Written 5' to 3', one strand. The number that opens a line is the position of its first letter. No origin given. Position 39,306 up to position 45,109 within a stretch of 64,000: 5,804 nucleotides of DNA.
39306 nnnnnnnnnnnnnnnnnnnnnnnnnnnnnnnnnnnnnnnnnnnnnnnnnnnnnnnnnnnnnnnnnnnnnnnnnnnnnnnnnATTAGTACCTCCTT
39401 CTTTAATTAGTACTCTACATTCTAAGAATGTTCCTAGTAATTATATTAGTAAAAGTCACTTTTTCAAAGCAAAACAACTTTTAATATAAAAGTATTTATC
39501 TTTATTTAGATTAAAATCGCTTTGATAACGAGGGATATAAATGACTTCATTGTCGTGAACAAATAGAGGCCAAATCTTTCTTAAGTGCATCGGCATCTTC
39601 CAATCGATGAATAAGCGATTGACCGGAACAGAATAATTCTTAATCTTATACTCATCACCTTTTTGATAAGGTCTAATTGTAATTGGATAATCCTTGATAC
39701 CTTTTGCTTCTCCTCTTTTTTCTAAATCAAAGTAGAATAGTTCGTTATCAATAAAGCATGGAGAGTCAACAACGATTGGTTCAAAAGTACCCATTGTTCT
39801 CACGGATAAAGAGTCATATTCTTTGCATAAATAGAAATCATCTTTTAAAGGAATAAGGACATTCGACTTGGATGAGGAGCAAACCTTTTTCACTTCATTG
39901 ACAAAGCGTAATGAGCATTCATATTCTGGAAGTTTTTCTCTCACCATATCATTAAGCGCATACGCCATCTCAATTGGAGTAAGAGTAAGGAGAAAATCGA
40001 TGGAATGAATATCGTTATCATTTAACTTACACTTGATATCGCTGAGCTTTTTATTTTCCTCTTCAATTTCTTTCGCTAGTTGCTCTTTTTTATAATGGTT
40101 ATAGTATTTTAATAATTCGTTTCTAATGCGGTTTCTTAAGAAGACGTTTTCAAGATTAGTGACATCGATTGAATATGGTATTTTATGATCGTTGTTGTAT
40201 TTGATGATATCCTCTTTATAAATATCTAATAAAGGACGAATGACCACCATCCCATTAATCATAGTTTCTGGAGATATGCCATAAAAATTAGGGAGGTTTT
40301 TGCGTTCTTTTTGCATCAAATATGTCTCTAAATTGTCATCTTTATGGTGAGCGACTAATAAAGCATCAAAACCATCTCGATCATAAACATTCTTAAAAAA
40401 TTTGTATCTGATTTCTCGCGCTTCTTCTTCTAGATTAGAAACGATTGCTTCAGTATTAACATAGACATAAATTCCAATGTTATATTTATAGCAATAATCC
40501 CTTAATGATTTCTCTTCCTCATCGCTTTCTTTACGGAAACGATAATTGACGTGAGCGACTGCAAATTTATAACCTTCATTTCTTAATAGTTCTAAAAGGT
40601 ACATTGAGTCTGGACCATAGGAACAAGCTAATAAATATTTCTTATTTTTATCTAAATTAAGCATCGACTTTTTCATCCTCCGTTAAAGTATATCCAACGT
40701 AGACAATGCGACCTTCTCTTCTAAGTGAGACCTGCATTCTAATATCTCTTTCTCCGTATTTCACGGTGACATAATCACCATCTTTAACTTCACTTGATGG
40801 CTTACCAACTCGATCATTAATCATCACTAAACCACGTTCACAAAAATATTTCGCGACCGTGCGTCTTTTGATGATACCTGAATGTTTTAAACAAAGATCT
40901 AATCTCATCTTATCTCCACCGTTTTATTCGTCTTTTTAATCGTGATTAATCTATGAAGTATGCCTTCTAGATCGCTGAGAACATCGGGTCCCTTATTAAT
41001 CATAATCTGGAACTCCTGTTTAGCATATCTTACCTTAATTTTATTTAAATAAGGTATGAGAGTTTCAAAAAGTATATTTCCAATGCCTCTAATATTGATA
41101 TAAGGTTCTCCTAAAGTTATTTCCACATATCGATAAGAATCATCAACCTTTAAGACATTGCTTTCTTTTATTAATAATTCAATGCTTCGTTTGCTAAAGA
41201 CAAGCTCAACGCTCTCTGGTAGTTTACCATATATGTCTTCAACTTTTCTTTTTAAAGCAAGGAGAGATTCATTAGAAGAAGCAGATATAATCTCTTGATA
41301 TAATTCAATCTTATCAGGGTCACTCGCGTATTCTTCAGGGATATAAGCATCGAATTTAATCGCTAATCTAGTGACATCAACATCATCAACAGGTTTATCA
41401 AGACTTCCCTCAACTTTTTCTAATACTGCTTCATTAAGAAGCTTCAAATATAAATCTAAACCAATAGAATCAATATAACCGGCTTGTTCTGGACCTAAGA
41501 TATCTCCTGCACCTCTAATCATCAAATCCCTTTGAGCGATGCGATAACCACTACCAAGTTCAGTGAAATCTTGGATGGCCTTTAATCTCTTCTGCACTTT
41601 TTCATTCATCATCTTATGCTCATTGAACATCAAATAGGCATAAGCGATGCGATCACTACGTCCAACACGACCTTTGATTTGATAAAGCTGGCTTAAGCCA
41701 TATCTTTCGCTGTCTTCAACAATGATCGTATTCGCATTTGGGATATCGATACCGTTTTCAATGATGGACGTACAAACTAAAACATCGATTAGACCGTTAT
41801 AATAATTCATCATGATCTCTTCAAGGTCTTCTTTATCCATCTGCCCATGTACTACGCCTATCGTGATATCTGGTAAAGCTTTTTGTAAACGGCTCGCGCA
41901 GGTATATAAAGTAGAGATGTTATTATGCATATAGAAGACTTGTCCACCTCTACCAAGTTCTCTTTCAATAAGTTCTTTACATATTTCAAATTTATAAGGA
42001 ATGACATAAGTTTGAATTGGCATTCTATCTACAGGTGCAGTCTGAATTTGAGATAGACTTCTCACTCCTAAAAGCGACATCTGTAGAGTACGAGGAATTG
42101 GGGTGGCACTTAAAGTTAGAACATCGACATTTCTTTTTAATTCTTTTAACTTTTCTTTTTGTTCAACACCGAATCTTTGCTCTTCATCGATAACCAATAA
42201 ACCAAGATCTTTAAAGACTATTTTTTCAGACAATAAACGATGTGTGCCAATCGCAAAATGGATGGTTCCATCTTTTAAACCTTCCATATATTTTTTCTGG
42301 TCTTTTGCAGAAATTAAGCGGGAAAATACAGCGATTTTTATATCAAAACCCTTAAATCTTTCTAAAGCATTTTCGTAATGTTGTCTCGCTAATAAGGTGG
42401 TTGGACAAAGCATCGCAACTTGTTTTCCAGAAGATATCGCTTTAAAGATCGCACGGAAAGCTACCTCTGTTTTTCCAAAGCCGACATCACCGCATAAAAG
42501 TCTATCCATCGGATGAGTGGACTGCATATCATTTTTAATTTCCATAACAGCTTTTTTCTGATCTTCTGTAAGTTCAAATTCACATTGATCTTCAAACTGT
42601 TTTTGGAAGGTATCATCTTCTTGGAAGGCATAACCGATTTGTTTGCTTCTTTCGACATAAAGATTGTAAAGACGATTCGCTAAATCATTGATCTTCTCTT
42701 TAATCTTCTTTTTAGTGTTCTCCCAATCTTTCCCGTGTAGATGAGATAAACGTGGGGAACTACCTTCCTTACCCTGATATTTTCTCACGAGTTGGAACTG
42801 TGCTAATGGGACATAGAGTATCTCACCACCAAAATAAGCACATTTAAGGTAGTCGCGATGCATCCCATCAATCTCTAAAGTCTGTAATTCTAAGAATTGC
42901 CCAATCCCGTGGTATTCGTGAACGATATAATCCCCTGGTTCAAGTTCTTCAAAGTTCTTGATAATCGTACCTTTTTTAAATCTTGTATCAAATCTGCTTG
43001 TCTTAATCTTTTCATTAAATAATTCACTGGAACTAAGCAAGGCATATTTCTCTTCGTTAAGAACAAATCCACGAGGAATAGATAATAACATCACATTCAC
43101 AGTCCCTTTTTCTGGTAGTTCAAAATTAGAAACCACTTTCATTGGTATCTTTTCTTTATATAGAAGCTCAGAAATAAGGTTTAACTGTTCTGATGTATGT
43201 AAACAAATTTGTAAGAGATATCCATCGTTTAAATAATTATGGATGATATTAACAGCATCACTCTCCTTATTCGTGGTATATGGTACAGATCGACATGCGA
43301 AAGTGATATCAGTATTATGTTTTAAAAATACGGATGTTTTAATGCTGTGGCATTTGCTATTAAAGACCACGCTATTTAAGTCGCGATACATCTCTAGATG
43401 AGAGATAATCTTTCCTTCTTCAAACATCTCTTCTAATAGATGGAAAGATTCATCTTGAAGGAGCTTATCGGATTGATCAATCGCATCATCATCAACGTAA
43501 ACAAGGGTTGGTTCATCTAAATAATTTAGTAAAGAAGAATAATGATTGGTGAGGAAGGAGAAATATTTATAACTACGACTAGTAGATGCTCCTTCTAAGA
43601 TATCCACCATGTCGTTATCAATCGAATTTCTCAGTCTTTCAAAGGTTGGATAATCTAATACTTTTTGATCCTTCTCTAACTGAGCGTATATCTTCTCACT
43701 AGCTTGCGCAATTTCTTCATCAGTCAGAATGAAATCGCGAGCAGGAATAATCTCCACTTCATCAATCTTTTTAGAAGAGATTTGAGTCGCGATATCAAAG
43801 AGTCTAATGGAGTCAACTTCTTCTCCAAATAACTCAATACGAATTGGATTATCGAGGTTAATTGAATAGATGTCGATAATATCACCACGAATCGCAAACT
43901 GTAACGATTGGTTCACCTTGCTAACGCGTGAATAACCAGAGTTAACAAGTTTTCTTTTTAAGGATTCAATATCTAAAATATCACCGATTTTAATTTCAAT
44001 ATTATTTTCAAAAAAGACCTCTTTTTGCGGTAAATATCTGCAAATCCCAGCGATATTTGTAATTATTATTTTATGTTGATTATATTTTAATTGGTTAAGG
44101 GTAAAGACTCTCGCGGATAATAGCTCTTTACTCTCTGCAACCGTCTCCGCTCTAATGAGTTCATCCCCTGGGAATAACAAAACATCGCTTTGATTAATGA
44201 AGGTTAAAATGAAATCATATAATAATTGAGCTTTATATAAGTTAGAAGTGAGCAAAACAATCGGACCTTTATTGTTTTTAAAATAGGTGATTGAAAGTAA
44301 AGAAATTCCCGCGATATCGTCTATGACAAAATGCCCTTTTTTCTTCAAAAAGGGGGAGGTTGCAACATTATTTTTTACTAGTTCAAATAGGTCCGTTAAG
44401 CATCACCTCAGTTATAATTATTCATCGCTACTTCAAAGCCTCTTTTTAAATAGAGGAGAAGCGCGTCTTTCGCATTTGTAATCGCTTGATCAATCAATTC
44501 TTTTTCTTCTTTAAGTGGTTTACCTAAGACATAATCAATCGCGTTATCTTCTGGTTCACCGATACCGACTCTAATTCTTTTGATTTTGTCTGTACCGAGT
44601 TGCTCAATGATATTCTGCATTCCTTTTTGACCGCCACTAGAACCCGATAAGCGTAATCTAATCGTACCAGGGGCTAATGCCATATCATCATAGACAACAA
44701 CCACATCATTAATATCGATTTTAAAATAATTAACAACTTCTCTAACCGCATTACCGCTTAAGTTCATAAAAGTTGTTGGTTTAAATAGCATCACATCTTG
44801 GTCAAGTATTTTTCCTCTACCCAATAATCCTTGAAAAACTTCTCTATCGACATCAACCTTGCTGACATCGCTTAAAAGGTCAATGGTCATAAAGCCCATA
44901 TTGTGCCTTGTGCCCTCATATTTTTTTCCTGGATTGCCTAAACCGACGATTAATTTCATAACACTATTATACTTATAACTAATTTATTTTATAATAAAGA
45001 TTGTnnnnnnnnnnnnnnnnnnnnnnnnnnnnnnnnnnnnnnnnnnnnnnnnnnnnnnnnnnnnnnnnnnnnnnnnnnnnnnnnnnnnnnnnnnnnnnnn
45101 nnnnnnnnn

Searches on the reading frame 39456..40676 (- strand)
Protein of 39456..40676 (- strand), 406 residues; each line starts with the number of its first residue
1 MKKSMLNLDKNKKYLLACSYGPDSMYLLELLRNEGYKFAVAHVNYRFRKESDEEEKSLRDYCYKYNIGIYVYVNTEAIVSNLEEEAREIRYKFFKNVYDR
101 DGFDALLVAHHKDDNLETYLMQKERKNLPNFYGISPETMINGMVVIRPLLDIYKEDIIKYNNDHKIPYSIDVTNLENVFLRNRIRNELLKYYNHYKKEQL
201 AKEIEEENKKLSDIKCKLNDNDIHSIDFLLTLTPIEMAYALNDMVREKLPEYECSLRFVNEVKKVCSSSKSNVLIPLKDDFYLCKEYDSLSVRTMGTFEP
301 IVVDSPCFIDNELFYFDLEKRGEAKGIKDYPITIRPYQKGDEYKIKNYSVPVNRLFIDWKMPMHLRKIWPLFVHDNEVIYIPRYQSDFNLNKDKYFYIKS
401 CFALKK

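Call 12: search_protein_families(library=pfam, proteins=[window:39456-40676:-], max_evalue=0.001)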
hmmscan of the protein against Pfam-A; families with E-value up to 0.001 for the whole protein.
window:39456-40676:- (406 aa): 2 families
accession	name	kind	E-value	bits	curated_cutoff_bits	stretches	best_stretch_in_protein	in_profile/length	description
PF01171.26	ATP_bind_3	-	2.7e-50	171.1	27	1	13-187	1-182/182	PP-loop family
PF01507.26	PAPS_reduct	-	0.00094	19.7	22.5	0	15-168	3-156/175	Phosphoadenosine phosphosulfate reductase domain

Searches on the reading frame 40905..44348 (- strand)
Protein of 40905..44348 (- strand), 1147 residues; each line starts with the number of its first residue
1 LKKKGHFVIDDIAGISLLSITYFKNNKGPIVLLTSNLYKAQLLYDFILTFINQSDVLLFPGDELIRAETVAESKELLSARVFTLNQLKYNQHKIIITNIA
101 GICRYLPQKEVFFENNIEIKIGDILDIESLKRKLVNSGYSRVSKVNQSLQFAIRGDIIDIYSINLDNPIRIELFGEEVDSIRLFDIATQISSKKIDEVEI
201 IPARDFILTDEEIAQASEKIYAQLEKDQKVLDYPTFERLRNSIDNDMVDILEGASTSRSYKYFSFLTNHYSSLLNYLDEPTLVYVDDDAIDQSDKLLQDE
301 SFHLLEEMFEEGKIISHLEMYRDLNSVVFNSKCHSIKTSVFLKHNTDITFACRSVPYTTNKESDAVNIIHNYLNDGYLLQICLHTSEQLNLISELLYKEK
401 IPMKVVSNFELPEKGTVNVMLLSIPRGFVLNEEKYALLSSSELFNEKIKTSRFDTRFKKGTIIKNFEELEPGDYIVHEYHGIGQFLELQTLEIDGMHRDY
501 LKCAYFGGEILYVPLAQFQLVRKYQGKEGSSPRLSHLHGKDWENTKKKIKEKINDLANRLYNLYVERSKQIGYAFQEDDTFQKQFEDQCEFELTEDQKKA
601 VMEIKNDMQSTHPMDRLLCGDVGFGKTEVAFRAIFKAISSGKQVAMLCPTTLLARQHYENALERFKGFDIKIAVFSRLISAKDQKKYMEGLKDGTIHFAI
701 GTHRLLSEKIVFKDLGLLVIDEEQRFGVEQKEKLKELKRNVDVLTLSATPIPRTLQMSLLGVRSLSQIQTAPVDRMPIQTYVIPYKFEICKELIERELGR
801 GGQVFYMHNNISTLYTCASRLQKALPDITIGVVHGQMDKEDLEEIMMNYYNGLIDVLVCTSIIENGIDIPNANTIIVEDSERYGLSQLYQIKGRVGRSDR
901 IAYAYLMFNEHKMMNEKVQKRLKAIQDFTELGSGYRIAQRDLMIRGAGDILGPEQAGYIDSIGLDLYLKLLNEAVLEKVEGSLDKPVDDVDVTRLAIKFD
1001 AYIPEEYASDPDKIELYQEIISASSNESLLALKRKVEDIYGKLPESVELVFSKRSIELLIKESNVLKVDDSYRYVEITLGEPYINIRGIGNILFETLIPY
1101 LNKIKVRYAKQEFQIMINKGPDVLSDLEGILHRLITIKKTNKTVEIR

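Call 12: search_protein_families(library=pfam, proteins=[window:40905-44348:-], max_evalue=0.001)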
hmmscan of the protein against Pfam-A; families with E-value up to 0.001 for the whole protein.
window:40905-44348:- (1147 aa): 8 families
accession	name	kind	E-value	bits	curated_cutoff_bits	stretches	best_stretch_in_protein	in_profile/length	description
PF17757.6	UvrB_inter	-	1.1e-25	90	22.9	1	117-206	1-91/91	UvrB interaction domain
PF00270.35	DEAD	-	2.8e-25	89.4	26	1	594-756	1-165/167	DEAD/DEAH box helicase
PF00271.37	Helicase_C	-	2.3e-23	83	23.5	1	786-898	2-109/110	Helicase conserved C-terminal domain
PF02559.22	CarD_TRCF_RID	-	7.7e-17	61.6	23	1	469-524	1-56/57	CarD-like/TRCF RID domain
PF03461.20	TRCF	-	1.9e-12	47.8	25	1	997-1080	1-85/95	TRCF domain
PF04851.21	ResIII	-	2.3e-09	37.8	22.5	1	591-750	2-162/164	Type III restriction enzyme, res subunit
PF16203.11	ERCC3_RAD25_C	-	2e-06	27.7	27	1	781-900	40-153/248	ERCC3/RAD25/XPB C-terminal helicase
PF22590.2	Cas3-like_C_2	-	9.2e-05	23.1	27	1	801-899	2-105/106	CRISPR-associated nuclease/helicase Cas3, C-terminal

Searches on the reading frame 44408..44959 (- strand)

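Call 12: search_protein_families(library=pfam, proteins=[window:44408-44959:-], max_evalue=0.001)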
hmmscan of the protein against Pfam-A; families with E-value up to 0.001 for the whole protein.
window:44408-44959:- (183 aa): 1 family
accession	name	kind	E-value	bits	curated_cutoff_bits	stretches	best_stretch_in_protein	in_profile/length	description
PF01195.25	Pept_tRNA_hydro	-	6.3e-65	218.9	27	1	3-183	1-183/183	Peptidyl-tRNA hydrolase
